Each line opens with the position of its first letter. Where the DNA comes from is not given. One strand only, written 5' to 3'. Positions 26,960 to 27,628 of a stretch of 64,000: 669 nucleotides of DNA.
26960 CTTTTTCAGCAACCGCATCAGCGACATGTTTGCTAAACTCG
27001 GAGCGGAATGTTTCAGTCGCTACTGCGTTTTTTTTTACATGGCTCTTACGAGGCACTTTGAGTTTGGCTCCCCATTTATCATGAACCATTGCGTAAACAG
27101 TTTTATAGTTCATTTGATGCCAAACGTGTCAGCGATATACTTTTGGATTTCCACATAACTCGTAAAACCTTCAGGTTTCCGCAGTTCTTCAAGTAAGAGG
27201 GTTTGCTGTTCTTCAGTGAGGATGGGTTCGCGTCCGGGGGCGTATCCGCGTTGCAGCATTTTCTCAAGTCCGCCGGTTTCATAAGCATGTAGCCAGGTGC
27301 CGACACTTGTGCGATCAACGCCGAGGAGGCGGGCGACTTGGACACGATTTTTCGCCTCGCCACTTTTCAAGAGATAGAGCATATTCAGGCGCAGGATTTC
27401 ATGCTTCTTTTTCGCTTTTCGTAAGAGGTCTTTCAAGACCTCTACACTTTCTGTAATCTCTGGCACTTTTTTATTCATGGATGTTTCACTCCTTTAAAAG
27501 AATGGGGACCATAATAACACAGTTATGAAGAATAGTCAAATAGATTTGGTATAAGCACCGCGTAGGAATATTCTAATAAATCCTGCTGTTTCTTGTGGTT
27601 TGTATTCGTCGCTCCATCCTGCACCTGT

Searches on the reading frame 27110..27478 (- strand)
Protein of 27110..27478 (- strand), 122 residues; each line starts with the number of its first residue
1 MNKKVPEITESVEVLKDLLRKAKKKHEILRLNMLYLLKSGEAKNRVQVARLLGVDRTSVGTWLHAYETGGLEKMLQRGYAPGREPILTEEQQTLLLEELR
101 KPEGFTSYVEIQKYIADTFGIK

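Call 7: search_protein_families(library=pfam, proteins=[window:27110-27478:-], max_evalue=0.01)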
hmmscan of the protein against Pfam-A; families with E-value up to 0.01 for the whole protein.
window:27110-27478:- (122 aa): 4 families
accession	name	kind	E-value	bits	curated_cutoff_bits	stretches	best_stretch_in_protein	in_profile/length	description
PF13551.12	HTH_29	-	2.6e-10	40.7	28.1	1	33-92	4-63/64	Winged helix-turn helix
PF13565.12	HTH_32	-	6.7e-08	33.4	33.7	1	59-121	2-62/73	Homeodomain-like domain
PF13518.12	HTH_28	-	5.8e-07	29.9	25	1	30-77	2-47/52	Helix-turn-helix domain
PF13384.12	HTH_23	-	2.5e-06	27.6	24.6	1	28-74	5-49/50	Homeodomain-like domain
